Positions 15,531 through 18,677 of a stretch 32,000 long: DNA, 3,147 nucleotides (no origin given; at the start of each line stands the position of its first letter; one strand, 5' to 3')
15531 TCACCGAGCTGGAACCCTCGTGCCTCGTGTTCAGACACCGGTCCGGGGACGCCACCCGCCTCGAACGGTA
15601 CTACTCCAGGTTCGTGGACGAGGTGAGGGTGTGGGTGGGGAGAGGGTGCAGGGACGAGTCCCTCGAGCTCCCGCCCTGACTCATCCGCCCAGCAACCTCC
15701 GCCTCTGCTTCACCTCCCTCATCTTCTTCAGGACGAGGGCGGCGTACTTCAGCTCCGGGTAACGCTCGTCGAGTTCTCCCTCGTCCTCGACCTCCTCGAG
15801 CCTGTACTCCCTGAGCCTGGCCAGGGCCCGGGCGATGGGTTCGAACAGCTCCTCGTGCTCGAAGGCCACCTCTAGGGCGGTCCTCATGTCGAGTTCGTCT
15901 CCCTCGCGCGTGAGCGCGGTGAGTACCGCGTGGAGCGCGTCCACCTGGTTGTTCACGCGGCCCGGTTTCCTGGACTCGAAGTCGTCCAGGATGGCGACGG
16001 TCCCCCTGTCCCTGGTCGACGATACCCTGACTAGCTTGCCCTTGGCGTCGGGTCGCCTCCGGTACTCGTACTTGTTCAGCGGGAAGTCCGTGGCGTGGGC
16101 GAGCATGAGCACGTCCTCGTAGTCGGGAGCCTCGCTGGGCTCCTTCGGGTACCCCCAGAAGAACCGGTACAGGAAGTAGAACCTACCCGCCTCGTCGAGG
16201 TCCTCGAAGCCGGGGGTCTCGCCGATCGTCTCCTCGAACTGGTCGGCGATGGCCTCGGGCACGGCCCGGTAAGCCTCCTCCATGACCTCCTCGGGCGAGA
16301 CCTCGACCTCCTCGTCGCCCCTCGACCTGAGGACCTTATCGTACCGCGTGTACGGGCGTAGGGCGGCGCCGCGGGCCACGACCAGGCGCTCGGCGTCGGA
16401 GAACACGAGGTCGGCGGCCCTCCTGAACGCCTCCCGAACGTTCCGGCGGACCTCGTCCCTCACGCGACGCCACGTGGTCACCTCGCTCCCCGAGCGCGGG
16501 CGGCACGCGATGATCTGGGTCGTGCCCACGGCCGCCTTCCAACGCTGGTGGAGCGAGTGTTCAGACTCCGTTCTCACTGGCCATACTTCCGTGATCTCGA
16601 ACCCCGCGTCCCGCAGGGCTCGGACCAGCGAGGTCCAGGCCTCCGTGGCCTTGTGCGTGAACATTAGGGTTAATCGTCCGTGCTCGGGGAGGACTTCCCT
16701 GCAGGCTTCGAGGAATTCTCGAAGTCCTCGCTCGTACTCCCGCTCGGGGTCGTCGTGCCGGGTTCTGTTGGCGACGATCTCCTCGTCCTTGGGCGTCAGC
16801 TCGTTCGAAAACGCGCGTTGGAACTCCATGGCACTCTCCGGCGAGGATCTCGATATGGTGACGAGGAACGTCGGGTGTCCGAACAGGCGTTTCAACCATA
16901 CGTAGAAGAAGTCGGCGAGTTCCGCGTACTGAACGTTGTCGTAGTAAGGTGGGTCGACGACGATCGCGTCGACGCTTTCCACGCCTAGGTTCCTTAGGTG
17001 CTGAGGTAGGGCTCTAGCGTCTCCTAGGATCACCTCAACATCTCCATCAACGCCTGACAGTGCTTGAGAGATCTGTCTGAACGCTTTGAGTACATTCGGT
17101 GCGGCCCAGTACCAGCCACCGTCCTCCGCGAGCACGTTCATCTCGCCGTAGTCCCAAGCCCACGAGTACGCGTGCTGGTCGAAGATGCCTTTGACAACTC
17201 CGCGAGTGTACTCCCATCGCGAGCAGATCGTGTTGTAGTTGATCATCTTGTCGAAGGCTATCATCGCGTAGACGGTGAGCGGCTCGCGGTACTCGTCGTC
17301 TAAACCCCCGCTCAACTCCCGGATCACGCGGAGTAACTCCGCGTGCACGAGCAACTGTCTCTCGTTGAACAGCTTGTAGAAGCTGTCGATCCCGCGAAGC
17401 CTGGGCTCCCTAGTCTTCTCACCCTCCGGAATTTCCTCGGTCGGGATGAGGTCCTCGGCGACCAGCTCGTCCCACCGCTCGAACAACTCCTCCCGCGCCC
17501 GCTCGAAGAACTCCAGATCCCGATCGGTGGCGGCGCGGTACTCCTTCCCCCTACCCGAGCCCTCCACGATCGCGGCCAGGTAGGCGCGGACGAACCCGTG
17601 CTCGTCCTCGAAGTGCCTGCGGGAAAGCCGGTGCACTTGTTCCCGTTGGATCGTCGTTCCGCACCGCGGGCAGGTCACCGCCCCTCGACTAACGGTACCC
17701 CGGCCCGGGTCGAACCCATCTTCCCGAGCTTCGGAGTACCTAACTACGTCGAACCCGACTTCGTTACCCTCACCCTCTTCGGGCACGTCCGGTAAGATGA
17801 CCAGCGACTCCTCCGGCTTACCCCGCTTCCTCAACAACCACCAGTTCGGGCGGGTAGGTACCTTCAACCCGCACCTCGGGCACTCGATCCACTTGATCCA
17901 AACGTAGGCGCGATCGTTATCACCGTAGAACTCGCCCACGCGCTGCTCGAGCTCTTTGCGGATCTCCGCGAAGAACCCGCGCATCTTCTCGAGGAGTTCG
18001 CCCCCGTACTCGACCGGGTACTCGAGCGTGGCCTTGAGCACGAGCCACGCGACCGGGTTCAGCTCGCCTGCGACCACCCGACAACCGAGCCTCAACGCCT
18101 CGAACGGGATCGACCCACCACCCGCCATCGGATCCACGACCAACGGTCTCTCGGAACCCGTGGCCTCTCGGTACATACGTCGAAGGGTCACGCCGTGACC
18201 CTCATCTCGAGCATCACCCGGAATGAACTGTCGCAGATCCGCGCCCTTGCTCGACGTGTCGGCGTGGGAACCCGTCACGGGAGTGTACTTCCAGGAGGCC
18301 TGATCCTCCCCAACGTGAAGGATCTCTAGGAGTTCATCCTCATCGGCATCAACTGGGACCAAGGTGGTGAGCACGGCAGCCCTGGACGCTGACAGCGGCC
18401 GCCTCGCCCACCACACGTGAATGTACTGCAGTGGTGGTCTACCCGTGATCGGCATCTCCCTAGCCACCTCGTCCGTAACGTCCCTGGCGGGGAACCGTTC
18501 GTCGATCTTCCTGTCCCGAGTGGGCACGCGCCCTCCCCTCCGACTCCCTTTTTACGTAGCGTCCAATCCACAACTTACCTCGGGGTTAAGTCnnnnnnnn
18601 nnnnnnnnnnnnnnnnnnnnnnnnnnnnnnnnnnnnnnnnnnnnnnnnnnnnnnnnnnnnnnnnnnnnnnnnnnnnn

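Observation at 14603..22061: Methylase + DUF499 ATPase module without PglZ, helicase or REase, abutted by a beta-CASP nuclease: candidate minimal BREX-like defence system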

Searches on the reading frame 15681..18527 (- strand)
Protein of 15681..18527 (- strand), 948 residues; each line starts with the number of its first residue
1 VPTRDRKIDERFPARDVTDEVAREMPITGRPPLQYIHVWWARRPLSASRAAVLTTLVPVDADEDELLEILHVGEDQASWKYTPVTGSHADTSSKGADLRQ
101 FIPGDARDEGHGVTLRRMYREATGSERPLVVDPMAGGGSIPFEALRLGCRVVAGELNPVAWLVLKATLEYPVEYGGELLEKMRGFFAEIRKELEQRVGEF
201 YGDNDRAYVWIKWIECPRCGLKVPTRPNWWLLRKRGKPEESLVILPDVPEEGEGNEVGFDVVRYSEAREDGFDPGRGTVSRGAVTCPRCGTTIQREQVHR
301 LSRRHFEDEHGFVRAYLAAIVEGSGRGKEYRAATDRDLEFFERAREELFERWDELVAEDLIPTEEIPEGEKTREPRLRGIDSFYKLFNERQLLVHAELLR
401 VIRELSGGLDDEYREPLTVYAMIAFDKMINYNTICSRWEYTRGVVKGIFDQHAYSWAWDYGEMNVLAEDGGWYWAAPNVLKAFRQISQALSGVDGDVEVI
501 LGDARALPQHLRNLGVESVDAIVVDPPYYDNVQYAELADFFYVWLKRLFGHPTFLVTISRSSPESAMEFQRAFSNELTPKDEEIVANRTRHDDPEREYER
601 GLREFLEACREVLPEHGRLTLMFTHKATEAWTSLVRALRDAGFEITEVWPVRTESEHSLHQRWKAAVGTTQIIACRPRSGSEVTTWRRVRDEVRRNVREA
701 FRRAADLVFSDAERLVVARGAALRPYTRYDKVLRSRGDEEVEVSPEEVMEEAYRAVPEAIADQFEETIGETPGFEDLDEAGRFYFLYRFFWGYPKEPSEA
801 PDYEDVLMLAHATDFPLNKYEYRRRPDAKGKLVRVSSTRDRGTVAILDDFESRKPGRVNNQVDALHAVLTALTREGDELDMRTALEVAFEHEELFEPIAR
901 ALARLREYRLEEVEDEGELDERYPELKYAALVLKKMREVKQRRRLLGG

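Call 8: search_protein_families(library=pfam, proteins=[window:15681-18527:-], max_evalue=0.01)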
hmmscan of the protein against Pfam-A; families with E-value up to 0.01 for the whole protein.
window:15681-18527:- (948 aa): 6 families
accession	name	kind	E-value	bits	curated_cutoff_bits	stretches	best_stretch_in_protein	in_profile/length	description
PF06634.17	DUF1156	-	3.2e-11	43.6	24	1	12-59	2-49/73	Protein of unknown function (DUF1156)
PF01170.24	UPF0020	-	4e-06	27.1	22.3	0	130-162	32-64/197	RMKL-like, methyltransferase domain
PF17848.7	Zn_ribbon_ACC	-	0.0036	17.9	24.5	0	284-300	2-18/26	Acetyl-CoA carboxylase zinc finger domain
PF19134.6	DUF5817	-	0.0046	17.3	31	0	284-319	22-57/57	Domain of unknown function (DUF5817)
PF01555.25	N6_N4_Mtase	-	0.0076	16.7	26.7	0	519-645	1-74/221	DNA methylase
PF03602.21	Cons_hypoth95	-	0.0092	16.1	24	0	482-539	76-134/182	Conserved hypothetical protein 95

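Call 9: search_protein_families(library=padloc, proteins=[window:15681-18527:-], max_evalue=0.01)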
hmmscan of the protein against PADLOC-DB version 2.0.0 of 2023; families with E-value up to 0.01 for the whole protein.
window:15681-18527:- (948 aa): 15 families
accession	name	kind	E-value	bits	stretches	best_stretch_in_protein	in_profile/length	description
PDLC00661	HmaB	-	2.6e-55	185.7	3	254-704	313-751/973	DNA-adenine methylase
PDLC00660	HmaB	-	3.8e-54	181.9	3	407-704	467-751/967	DNA-adenine methylase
PDLC03352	MTase_II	-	2.9e-53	179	3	303-819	337-873/1023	Type II methyltransferase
PDLC02189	DUF1156_MTase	-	1.3e-44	150.7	3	322-547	380-575/944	-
PDLC03233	MTase_II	-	1.5e-39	134.2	2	127-677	122-644/731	Type II methyltransferase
PDLC03314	MTase_II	-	1.9e-28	97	3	125-228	162-270/944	Type II methyltransferase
PDLC02541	PglX|PglXI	-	5.8e-16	55.8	2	281-546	281-521/919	PglXI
PDLC04134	mad2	-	1.8e-11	41.6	1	491-648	336-422/492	mads_2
PDLC03367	MTase_II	-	1.6e-10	38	1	584-646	383-445/633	Type II methyltransferase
PDLC03346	MTase_II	-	5e-07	25.8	1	517-675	606-734/1068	Type II methyltransferase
PDLC03319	MTase_II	-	3.4e-05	20.9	0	502-562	280-334/503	Type II methyltransferase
PDLC03299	MTase_II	-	0.00028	18.5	0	495-539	13-54/296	Type II methyltransferase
PDLC03228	MTase_II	-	0.0013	16.6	0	121-168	158-205/227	Type II methyltransferase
PDLC03387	MTase_II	-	0.002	15.4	0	499-536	14-48/289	Type II methyltransferase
PDLC03312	MTase_II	-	0.0024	13.6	0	516-567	1126-1176/1344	Type II methyltransferase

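Call 14: find_encoding_contigs(protein=window:15681-18527:-, flank=10000, max_places=4)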
Protein window:15681-18527:- (948 aa): no gene with exactly this product is on record in the collection.

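Call 26: search_protein_families(library=ncbifam, proteins=[window:15681-18527:-], max_evalue=0.01)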
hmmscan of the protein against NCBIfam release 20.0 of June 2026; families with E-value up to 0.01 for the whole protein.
window:15681-18527:- (948 aa): 4 families
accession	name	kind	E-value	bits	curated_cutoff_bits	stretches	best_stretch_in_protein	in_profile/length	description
NF042963.1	DUF1156_antiphage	equivalog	2.6e-62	211.2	1000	3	126-548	183-603/960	anti-phage-associated DUF1156 domain-containing protein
TIGR01177.1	TIGR01177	hypoth_equivalog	4.6e-07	29.4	316.55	0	496-534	231-264/330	TIGR01177 family methyltransferase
NF008572.0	PRK11524.1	equivalog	0.0016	17.6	292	0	496-541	14-56/294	adenine-specific DNA-methyltransferase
NF001669.0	PRK00432.1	equivalog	0.0094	15.9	54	0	277-293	20-36/58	30S ribosomal protein S27ae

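Call 31: find_homologous_proteins(query=window:15681-18527:-, max_evalue=1e-10)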
Query window:15681-18527:- (948 aa): 5754 proteins with E <= 1e-10 among 8000 candidates; the best 120 are listed.
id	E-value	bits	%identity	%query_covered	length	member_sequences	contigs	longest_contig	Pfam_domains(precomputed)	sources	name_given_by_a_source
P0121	0.0e+0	2178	100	100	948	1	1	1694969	PF01170.25,PF06634.18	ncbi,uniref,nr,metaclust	ncbi:DUF1156 domain-containing protein [Methanopyrus kandleri]|uniref:Predicted DNA methylase contai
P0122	0.0e+0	1487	86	81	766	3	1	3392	-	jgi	jgi:putative DNA methylase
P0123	2.4e-281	954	55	96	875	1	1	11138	PF01170.25,PF06634.18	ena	-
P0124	1.2e-249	849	52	91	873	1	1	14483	PF01170.25,PF06634.18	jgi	-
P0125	1.9e-230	786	57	70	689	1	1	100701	PF06634.18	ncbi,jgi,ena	-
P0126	1.5e-142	495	36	88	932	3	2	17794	PF06634.18,PF01555.25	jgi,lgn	-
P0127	2.9e-137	477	35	93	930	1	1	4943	PF06634.18,PF01555.25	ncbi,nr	ncbi:MAG: DUF1156 domain-containing protein [Thermoplasmata archaeon]|nr:DUF1156 domain-containing p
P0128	4.5e-134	467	34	96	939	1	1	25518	PF06634.18,PF01555.25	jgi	-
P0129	1.4e-132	462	33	95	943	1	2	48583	PF06634.18,PF01555.25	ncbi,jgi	jgi:adenine-specific DNA methylase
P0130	2.1e-132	461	35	83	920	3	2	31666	PF06634.18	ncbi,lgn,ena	-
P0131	2.4e-132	461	36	83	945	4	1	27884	PF06634.18,PF01555.25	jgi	jgi:putative DNA methylase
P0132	6.9e-131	456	37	83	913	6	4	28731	PF06634.18,PF01555.25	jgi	-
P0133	2.2e-130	455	33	93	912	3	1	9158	PF06634.18,PF01555.25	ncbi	ncbi:MAG: DUF1156 domain-containing protein, partial [Candidatus Bathyarchaeia archaeon]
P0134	2.3e-130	454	34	91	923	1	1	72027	PF02086.22,PF06634.18,PF01555.25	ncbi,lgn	-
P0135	4.3e-129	450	37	77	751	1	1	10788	PF06634.18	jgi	-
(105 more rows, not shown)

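Call 32: find_encoding_contigs(protein=P0121, flank=10000, max_places=2)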
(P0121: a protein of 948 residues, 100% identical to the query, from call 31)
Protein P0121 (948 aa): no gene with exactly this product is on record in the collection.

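Call 33: find_encoding_contigs(protein=P0123, flank=10000, max_places=2)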
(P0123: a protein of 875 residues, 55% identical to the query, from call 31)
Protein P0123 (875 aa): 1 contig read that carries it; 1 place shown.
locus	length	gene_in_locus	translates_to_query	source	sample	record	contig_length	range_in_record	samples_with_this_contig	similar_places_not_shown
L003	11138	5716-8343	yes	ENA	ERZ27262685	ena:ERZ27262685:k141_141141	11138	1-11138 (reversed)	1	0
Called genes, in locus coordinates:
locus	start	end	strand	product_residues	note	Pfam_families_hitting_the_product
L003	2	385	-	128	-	?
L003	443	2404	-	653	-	PF00270:DEAD, PF04851:ResIII (weak), PF00271:Helicase_C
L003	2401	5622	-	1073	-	PF04465:DUF499, PF21128:WHD_MCM4 (weak)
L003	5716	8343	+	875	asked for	PF06634:DUF1156, PF01170:UPF0020 (faint)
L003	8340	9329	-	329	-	PF12706:Lactamase_B_2 (faint)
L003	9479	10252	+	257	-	-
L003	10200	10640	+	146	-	-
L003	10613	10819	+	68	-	-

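Call 34: find_encoding_contigs(protein=P0124, flank=10000, max_places=2)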
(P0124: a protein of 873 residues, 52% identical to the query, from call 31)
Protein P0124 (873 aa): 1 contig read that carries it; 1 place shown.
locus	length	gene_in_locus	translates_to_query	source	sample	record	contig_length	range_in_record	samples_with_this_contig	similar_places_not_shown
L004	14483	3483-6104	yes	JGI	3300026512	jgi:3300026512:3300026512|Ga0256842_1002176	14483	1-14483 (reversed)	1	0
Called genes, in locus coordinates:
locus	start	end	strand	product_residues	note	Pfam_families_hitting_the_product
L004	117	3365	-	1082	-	PF04465:DUF499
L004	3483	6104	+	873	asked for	PF06634:DUF1156, PF01170:UPF0020 (faint)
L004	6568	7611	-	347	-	PF12706:Lactamase_B_2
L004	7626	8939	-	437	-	-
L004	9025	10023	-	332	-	-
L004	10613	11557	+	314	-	-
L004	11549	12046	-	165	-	PF01850:PIN (faint), PF13470:PIN_3 (weak)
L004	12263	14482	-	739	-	?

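Call 35: find_encoding_contigs(protein=P0125, flank=10000, max_places=2)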
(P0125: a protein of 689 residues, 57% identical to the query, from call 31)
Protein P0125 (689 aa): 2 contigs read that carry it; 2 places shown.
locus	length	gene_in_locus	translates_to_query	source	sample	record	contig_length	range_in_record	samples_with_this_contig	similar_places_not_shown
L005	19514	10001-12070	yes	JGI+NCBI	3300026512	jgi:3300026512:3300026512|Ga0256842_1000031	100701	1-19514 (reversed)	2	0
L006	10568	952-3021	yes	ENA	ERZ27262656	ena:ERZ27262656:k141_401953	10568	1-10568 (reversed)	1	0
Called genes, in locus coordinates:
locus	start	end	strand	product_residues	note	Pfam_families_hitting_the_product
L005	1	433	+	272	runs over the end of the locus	-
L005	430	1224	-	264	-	-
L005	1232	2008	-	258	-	-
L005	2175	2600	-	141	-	-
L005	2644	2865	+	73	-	-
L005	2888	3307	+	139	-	PF01870:Hjc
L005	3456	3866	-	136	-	-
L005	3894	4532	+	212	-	-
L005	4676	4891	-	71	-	-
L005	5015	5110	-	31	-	-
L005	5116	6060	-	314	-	-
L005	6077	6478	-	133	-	-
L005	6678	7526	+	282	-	-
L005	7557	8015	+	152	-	-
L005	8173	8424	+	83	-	-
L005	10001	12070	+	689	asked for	PF06634:DUF1156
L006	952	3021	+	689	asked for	PF06634:DUF1156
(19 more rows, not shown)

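Call 43: find_related_loci(query=A1, collection=genome_contigs, flank=10000)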
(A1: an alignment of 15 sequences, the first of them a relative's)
Query A1 (948 aa) in genome_contigs; peptide patterns used: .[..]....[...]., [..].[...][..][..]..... (x = any residue, [..] = any of these).
600 stretches matched a pattern (row limit reached: there are more); 595 encode a relative of the query (tblastn E <= 1e-3); the best 80 are kept; 80 distinct loci.
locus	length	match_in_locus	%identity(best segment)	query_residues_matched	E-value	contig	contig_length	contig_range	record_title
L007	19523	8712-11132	36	8-841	1e-147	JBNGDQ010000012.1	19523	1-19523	MAG: Thermoplasmatota archaeon isolate E05-033 bin41.fa-12, whole genome shotgun sequence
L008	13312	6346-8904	33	4-876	1e-129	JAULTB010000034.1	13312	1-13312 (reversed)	MAG: Candidatus Methanosuratincola sp. XY_C20_T55_P1_bin.49 NODE_2938_length_13312_cov_33.554363, whole genome shotgun s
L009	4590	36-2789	33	31-926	2e-121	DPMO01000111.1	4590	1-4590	MAG TPA_asm: Clostridiales bacterium isolate UBA9673 contig_510, whole genome shotgun sequence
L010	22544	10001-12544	33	2-819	9e-118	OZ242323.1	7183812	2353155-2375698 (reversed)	MAG: Vicinamibacterales bacterium isolate 8c3855b2-ceca-4187-9ff2-440907630a03 genome assembly, chromosome: 1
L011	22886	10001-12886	31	6-945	2e-114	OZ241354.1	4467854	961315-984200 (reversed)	MAG: Candidatus Azotimanducaceae bacterium isolate fd6274a0-af80-476c-b5c2-d40413de7012 genome assembly, chromosome: 1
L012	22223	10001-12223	35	1-729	5e-114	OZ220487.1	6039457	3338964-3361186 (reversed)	MAG: uncultured Candidatus Binatia bacterium isolate d2d8104a-f810-4fb4-bb0c-dc82b69497ba genome assembly, chromosome: 1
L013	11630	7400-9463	35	6-678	4e-113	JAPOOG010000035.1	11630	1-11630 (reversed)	MAG: Bryobacterales bacterium isolate APA_bin_29 c_000000486313, whole genome shotgun sequence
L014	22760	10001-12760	31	6-890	4e-113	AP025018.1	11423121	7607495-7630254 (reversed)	Calothrix sp. PCC 7716 DNA, complete genome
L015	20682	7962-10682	32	3-866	5e-114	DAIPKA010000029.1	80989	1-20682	MAG TPA_asm: Candidatus Hydrogenedentota bacterium isolate CTOTU18300 NODE_247_length_80989_cov_18.962933, whole genome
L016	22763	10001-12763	30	6-890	2e-112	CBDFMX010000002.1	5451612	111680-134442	MAG: Stigonema sp. isolate 9a048915-f00d-425c-bd96-d5550510256a genome assembly, contig: contig_2, whole genome shotgun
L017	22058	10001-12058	35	6-678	3e-110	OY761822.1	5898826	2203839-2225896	MAG: Gammaproteobacteria bacterium isolate 26270776-605d-492c-ad89-c005c466fdfd genome assembly, chromosome: 1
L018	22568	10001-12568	33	6-838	1e-109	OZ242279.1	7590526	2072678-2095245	MAG: Vicinamibacterales bacterium isolate 66b38f76-d135-4acf-a464-9a41f6704b04 genome assembly, chromosome: 1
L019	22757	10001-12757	32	6-890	8e-110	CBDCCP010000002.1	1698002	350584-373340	MAG: Bryobacterales bacterium isolate ed11b7c5-ea46-40d8-b3f2-1352c6ddd74d genome assembly, contig: contig_2, whole geno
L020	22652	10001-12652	31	6-866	3e-109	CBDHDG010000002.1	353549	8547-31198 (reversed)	MAG: bacterium isolate 69b2227f-91d7-440d-8fa6-b459675921ba genome assembly, contig: contig_2, whole genome shotgun sequ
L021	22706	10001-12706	31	6-866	7e-109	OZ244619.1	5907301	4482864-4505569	MAG: Candidatus Latescibacterota bacterium isolate 42df25b2-3f2b-47dc-af7c-4916403e88f0 genome assembly, chromosome: 1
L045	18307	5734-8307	29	6-905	4e-107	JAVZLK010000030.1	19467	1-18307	MAG: Candidatus Bathyarchaeia archaeon isolate DRTY-6_201907_bins_50 DRTY-6_201907_bins_50_scaffold_30, whole genome sho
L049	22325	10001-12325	33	6-756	2e-103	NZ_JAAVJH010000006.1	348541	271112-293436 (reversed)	Sphingomonas corticis strain 36D10-4-7 Scaffold6, whole genome shotgun sequence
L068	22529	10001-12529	29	6-905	1e-100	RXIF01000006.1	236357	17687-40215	MAG: Candidatus Methanoliparum thermophilum isolate NM1a Ga0181303_100004, whole genome shotgun sequence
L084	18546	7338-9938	30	6-905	4e-96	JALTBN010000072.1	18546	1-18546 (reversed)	MAG: Thermococcus sp. isolate S013_maxbin2_scaf2bin.030 S013_NODE_546_length_18546_cov_40.681470, whole genome shotgun s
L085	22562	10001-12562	28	6-903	1e-95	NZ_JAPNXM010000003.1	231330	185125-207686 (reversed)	Deferribacter thermophilus strain BMA NODE_3_length_231330_cov_273.924135, whole genome shotgun sequence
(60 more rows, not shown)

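Call 45: search_protein_families(library=pfam, proteins=[L003:443-2404:-, L003:8340-9329:-, L004:6568-7611:-, L003:2401-5622:-, L004:7626-8939:-, L004:9025-10023:-, L004:10613-11557:+, L004:12263-14482:-, L003:9479-10252:+], max_evalue=0.01)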
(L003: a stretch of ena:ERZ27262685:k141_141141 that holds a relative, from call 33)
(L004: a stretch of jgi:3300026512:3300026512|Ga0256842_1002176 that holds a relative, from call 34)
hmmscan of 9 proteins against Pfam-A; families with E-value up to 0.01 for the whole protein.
L003:443-2404:- (653 aa): 3 families
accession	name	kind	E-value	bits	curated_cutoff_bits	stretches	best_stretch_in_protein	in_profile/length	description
PF00271.37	Helicase_C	-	1.9e-20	73.6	23.5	1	232-331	11-110/110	Helicase conserved C-terminal domain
PF00270.35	DEAD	-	2.3e-17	63.7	26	1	36-183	3-163/167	DEAD/DEAH box helicase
PF04851.21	ResIII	-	1.8e-06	28.4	22.5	1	37-181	8-162/164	Type III restriction enzyme, res subunit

L003:8340-9329:- (329 aa): 3 families
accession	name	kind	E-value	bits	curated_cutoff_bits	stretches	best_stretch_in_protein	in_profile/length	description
PF12706.13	Lactamase_B_2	-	1.8e-07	31.4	27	1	30-86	25-77/200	Beta-lactamase superfamily domain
PF07521.17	RMMBL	-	3.4e-05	24.2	21.6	1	272-318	16-62/63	Zn-dependent metallo-hydrolase RNA specificity domain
PF00753.33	Lactamase_B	-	0.00024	21.5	22.7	1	34-56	42-64/196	Metallo-beta-lactamase superfamily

L004:6568-7611:- (347 aa): 3 families
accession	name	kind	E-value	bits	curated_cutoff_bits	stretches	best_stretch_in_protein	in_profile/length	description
PF12706.13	Lactamase_B_2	-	3e-10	40.5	27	1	37-162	25-172/200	Beta-lactamase superfamily domain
PF00753.33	Lactamase_B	-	0.00012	22.5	22.7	1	41-180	42-189/196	Metallo-beta-lactamase superfamily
PF07521.17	RMMBL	-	0.00024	21.5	21.6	1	287-313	16-42/63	Zn-dependent metallo-hydrolase RNA specificity domain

L003:2401-5622:- (1073 aa): 3 families
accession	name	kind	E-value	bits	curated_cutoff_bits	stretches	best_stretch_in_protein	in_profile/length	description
PF04465.17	DUF499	-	1.2e-13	50.3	23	1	195-391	80-276/1024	Protein of unknown function (DUF499)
PF21128.4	MCM4_WHD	-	4.8e-06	27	24.4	1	885-938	12-67/75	MCM4, winged helix domain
PF01978.25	TrmB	-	0.0053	17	25.6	0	913-939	32-58/68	Sugar-specific transcriptional regulator TrmB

L004:7626-8939:- (437 aa): 0 families

L004:9025-10023:- (332 aa): 0 families

L004:10613-11557:+ (314 aa): 1 family
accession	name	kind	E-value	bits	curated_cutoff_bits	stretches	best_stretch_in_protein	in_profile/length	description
PF13091.12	PLDc_2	-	0.00019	21.7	27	1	136-206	41-112/132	PLD-like domain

L004:12263-14482:- (739 aa): 0 families

L003:9479-10252:+ (257 aa): 1 family
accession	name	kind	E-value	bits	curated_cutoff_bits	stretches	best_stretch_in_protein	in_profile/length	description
PF00270.35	DEAD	-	7.7e-05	22.9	26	1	38-72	3-37/167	DEAD/DEAH box helicase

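Call 46: search_protein_families(library=padloc, proteins=[L003:443-2404:-, L003:8340-9329:-, L004:6568-7611:-, L003:2401-5622:-, L004:7626-8939:-, L004:9025-10023:-, L004:10613-11557:+, L004:12263-14482:-], max_evalue=0.01)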
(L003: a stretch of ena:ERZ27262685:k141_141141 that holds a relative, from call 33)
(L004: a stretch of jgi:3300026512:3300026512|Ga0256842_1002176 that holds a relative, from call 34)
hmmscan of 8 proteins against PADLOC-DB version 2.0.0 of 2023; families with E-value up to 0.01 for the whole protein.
L003:443-2404:- (653 aa): 71 families (the best 25 are shown)
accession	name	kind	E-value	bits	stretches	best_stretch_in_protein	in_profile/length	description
PDLC02503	BrxHI|BrxHII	-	1.3e-34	117.6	1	37-338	29-350/698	BrxHI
PDLC03960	SngC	-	2e-26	91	1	43-345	36-377/720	-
PDLC03928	PsyrT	-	7.5e-26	88.6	1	34-340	23-345/689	-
PDLC02870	DpdF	-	1.9e-25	87.4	1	36-339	17-329/534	DpdF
PDLC02501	BrxHI|BrxHII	-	5.5e-23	79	1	37-333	28-345/925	BrxHI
PDLC02864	DpdF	-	9.5e-23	78.8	1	36-339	26-337/610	DpdF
PDLC02861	DpdF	-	3.6e-20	69.8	1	37-339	33-342/611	DpdF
PDLC00035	DruE3|DruE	-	1.5e-17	60.7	2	204-334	976-1107/1460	SNF2 family N-terminal domain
PDLC01196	Cas3d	-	1.6e-17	61.3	1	27-122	9-105/594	CAS-I-D; effector_G3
PDLC02865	DpdF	-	3.1e-17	59.5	1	228-339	968-1079/1499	DpdF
PDLC00037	DruE3|DruE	-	1.2e-16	57.7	1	265-334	1035-1104/2055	SNF2 family N-terminal domain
PDLC02897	DpdJ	-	2.9e-15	53.1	1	226-329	346-450/1570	DpdJ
PDLC02707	PbeA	-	1e-14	52.1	2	235-330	522-617/672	PbeA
PDLC01761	Cas3b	-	1.1e-14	52.1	2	141-335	352-540/705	-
PDLC00015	DruE2|DruE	-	1.9e-13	47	2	291-337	1176-1221/1887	SNF2 family N-terminal domain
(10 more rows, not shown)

L003:8340-9329:- (329 aa): 1 family
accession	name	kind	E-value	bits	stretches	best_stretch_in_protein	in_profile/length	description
PDLC04675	PDC-M48B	-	0.0082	13.4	0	31-50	54-73/291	-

L004:6568-7611:- (347 aa): 0 families

L003:2401-5622:- (1073 aa): 2 families
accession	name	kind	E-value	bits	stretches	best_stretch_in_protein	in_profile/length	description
PDLC00662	HmaC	-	7.5e-23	78.7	1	6-392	8-380/941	AAA+ ATPase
PDLC02192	DUF499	-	1.3e-14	51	2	276-514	231-482/1022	-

L004:7626-8939:- (437 aa): 0 families

L004:9025-10023:- (332 aa): 0 families

L004:10613-11557:+ (314 aa): 1 family
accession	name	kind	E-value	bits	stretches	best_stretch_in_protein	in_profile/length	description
PDLC02585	DrmC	-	0.00052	17.7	1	103-208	119-227/253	DrmC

L004:12263-14482:- (739 aa): 0 families
